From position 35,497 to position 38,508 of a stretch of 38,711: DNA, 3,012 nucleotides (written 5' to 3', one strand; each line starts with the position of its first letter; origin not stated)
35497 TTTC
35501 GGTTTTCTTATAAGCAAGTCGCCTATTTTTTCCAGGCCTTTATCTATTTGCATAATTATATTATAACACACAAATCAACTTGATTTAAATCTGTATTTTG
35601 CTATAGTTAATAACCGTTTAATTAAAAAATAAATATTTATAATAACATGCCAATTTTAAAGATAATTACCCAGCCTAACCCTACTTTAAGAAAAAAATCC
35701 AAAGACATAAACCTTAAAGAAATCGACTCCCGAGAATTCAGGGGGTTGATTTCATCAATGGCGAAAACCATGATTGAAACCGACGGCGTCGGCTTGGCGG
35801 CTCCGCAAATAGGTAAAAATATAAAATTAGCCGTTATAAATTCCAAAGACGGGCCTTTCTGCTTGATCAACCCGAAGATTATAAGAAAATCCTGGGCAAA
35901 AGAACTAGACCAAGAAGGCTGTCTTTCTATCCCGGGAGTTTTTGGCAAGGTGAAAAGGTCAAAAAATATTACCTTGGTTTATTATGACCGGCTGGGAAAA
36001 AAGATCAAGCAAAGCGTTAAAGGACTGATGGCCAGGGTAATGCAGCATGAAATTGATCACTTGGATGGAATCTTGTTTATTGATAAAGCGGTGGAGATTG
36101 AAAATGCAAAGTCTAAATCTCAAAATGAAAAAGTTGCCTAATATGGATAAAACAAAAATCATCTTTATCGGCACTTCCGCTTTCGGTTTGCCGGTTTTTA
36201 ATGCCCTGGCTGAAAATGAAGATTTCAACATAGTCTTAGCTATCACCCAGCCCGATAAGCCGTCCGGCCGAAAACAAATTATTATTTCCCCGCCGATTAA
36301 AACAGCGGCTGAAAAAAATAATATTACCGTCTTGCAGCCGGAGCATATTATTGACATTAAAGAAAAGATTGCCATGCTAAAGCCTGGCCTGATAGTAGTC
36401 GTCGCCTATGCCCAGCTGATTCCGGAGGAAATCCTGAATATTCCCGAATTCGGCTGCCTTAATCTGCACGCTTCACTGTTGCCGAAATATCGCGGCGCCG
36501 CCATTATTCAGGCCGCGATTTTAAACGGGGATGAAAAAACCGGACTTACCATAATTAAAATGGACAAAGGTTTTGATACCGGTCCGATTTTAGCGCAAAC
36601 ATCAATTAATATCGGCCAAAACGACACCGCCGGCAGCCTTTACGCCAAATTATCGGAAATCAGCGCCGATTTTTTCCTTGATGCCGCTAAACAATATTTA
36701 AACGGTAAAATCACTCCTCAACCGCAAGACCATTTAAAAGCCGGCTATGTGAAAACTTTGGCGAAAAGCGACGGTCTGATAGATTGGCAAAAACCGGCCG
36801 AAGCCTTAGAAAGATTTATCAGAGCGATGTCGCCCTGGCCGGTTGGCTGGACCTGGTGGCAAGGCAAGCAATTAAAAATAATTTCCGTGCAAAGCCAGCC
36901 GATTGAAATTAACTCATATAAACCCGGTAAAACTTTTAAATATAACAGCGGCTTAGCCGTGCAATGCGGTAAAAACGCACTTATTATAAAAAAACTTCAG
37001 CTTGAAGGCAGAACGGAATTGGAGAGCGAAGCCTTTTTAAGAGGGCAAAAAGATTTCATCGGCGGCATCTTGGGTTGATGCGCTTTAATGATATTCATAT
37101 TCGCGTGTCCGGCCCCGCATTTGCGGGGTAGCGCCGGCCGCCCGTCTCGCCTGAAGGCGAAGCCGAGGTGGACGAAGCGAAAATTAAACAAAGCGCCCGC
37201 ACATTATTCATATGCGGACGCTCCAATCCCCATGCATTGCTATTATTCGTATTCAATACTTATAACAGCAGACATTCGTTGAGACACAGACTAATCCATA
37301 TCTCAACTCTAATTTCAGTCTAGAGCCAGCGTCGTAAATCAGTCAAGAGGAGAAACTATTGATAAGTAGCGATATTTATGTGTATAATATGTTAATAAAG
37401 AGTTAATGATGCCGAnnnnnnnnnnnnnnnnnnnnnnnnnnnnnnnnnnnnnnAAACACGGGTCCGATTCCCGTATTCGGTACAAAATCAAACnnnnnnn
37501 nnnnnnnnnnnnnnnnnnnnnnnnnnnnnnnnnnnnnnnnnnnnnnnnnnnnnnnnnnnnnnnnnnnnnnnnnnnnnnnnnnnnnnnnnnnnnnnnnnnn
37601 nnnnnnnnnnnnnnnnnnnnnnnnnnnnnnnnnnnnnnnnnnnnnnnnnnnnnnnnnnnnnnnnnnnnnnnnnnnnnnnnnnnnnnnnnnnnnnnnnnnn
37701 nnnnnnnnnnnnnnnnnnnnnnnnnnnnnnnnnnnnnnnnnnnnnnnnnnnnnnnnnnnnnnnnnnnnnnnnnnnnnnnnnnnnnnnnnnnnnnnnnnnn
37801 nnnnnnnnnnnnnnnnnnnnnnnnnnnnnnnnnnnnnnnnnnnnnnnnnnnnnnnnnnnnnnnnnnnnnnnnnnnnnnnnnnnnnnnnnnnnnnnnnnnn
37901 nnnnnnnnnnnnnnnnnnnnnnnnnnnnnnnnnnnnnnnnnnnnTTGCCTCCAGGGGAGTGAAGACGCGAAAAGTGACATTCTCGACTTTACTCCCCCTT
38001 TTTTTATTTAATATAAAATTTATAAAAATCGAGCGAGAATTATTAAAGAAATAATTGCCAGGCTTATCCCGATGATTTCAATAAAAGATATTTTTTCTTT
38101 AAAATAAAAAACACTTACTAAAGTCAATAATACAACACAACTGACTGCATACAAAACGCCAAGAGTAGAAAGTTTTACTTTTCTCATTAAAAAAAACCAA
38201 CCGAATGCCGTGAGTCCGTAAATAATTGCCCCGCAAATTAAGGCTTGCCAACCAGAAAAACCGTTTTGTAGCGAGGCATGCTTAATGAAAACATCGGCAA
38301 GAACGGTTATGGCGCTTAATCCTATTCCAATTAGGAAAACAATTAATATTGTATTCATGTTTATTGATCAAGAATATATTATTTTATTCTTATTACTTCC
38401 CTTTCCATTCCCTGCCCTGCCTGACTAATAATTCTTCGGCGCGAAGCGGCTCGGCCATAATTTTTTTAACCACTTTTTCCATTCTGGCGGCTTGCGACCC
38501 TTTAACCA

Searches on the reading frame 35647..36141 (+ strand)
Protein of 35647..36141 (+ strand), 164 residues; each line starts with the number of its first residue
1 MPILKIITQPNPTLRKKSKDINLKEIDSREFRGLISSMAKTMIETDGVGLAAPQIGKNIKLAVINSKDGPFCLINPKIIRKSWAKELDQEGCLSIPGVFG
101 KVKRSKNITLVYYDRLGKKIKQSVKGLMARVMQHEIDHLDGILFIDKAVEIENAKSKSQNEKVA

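Call 10: search_protein_families(library=pfam, proteins=[window:35647-36141:+], max_evalue=0.001)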
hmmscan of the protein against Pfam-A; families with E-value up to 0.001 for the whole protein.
window:35647-36141:+ (164 aa): 1 family
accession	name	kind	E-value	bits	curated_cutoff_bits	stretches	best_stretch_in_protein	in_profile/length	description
PF01327.26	Pep_deformylase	-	3e-49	167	22.8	1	4-152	2-154/156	Polypeptide deformylase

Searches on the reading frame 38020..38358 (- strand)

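Call 10: search_protein_families(library=pfam, proteins=[window:38020-38358:-], max_evalue=0.001)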
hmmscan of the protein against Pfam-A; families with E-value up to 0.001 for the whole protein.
window:38020-38358:- (112 aa): 1 family
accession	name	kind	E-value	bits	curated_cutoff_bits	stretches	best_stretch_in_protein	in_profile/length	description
PF00892.27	EamA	-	8.4e-06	26.5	28.2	1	8-108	34-133/135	EamA-like transporter family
